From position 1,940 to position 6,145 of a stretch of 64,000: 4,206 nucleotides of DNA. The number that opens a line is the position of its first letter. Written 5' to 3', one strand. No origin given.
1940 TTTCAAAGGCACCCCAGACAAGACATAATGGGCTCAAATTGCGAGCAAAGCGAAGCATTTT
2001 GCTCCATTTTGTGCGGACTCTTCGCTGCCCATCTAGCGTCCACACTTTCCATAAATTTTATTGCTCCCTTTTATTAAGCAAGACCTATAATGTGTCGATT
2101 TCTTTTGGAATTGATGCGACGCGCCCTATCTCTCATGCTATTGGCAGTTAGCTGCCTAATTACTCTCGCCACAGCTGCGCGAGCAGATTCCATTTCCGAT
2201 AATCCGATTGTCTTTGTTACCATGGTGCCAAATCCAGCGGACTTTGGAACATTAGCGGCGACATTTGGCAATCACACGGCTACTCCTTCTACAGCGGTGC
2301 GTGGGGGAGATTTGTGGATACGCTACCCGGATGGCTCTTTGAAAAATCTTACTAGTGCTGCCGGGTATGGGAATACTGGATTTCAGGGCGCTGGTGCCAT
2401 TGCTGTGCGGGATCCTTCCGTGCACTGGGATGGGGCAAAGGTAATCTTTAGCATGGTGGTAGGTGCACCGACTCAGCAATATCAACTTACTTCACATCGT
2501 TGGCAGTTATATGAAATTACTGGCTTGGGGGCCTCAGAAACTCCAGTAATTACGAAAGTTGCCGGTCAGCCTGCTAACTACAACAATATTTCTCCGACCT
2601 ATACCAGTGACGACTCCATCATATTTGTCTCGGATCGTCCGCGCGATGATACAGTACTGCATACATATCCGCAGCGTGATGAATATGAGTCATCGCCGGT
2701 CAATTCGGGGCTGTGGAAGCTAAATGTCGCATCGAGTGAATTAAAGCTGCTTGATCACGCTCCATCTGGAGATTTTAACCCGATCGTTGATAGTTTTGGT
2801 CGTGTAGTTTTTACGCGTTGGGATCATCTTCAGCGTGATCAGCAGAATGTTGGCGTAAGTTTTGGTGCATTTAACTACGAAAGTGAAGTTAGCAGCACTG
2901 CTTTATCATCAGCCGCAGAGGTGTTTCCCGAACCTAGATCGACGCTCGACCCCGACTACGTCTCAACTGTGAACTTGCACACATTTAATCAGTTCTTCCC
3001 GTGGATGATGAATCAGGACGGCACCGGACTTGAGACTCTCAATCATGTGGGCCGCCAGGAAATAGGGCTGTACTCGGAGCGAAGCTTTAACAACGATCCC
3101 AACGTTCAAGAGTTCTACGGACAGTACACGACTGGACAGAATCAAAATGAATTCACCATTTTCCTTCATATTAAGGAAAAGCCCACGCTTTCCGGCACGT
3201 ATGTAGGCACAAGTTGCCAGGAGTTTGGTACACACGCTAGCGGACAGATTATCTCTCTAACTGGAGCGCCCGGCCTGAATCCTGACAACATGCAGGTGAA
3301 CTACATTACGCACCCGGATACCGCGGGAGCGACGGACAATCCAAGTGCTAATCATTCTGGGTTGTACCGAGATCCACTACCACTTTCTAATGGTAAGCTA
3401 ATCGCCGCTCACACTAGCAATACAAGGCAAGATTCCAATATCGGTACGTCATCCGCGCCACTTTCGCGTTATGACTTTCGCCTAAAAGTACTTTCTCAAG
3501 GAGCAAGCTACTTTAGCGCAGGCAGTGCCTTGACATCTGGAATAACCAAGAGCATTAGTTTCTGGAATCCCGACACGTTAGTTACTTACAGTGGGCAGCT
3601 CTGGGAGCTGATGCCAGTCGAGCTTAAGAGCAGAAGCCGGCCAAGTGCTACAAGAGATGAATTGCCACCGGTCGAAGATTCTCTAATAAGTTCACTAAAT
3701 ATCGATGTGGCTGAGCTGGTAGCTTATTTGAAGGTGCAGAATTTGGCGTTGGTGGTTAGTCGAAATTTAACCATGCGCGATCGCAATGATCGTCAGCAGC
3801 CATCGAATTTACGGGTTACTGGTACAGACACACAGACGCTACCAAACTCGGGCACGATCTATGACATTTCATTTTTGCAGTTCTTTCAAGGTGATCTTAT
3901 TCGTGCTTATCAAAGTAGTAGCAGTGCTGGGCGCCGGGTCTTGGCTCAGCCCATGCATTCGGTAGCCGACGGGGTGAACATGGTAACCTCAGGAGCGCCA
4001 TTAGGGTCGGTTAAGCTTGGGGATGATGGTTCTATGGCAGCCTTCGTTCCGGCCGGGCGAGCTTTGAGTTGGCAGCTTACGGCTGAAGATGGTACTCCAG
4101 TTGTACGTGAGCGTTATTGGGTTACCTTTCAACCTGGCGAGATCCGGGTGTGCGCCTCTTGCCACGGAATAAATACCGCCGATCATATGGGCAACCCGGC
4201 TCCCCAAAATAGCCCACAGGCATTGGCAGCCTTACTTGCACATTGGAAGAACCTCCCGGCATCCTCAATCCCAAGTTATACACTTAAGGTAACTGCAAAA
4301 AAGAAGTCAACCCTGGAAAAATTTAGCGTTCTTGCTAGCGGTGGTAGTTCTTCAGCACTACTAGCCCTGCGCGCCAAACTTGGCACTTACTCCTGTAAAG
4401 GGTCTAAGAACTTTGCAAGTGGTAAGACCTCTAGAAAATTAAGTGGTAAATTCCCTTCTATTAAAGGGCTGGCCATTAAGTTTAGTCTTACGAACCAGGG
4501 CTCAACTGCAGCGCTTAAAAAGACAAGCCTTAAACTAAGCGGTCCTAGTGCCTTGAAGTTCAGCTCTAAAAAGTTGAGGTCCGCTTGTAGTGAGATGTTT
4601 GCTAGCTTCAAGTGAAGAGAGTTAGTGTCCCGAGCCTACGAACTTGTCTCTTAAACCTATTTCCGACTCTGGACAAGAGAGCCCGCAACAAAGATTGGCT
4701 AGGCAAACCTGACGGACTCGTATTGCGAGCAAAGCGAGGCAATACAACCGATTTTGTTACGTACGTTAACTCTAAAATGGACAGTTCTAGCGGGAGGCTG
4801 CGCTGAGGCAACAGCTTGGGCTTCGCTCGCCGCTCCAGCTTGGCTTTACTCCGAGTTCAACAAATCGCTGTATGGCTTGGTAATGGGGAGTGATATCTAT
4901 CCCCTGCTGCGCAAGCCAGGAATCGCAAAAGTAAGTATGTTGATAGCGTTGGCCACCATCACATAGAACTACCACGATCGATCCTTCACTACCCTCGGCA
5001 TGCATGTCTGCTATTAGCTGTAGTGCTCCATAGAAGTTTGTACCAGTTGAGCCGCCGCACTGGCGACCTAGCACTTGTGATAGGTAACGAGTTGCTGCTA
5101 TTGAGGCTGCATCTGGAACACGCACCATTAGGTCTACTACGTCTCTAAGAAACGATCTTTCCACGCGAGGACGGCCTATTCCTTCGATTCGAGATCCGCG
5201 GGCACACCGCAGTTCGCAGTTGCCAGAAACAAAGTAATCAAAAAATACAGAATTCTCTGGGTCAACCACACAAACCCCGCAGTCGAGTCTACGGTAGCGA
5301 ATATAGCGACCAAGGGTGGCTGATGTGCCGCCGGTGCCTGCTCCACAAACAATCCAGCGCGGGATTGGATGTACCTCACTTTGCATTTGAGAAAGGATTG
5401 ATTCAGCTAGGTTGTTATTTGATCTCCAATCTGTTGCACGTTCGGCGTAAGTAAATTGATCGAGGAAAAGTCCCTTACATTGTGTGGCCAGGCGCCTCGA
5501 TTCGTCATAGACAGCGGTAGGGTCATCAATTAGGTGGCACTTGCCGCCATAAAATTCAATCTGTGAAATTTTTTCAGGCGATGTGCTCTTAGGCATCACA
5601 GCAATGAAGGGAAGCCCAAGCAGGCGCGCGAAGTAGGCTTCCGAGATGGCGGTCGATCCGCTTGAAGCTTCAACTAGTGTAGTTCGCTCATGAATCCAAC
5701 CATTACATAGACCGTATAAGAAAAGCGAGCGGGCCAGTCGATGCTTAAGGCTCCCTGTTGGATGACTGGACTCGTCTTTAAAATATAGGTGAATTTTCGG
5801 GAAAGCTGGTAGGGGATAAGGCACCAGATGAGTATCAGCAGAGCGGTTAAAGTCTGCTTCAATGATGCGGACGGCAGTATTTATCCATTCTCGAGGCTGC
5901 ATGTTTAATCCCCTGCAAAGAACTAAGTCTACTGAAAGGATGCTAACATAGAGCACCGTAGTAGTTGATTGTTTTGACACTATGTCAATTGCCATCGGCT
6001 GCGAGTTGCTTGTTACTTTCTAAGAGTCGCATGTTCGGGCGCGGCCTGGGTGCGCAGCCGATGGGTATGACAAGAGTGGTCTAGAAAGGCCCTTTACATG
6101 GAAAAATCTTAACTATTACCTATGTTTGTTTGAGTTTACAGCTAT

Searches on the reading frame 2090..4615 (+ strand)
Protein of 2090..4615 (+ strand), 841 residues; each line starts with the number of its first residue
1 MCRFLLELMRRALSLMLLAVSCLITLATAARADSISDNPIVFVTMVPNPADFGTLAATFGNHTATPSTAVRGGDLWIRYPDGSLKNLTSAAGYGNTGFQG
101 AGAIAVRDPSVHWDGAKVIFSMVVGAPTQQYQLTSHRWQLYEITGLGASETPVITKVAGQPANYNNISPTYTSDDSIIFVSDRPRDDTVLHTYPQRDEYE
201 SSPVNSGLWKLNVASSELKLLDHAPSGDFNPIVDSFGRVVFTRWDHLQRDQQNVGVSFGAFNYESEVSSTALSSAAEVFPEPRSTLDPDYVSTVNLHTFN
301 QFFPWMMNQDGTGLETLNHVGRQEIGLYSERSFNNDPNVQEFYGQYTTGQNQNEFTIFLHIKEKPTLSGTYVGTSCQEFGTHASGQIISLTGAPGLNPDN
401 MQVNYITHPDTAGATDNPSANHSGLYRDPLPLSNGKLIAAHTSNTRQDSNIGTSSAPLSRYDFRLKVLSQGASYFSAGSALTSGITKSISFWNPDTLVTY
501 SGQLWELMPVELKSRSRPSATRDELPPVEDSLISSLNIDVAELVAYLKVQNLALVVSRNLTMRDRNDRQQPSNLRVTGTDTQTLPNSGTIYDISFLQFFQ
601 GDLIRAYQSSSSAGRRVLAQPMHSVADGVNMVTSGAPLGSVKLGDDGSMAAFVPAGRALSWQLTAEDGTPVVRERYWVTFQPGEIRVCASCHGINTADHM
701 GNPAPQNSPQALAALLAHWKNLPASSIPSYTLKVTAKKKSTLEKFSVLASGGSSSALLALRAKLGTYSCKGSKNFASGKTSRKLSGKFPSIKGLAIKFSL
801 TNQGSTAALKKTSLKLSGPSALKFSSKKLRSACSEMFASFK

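Call 83: search_protein_families(library=pfam, proteins=[window:2090-4615:+], max_evalue=0.001)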
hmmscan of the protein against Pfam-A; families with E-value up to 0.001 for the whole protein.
window:2090-4615:+ (841 aa): 1 family
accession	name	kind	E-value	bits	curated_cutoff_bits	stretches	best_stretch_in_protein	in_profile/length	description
PF18582.6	HZS_alpha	-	3.1e-10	40.9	26.6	1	627-692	32-97/98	Hydrazine synthase alpha subunit middle domain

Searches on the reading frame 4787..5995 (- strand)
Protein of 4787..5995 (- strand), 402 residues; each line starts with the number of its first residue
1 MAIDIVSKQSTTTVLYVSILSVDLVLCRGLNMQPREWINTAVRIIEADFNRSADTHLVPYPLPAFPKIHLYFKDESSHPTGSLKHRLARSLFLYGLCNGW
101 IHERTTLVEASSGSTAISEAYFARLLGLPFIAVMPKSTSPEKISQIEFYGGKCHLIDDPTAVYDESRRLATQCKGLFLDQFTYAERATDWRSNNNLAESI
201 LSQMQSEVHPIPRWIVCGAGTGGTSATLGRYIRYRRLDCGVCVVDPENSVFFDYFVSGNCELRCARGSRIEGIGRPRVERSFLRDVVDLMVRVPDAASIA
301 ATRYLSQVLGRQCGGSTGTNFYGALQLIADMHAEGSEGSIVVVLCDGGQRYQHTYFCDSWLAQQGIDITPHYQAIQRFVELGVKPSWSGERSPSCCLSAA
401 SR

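Call 83: search_protein_families(library=pfam, proteins=[window:4787-5995:-], max_evalue=0.001)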
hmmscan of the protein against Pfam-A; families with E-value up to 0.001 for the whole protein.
window:4787-5995:- (402 aa): 1 family
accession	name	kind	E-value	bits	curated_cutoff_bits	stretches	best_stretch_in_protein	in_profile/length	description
PF00291.31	PALP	-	4.4e-48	164.6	35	1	56-346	9-295/295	Pyridoxal-phosphate dependent enzyme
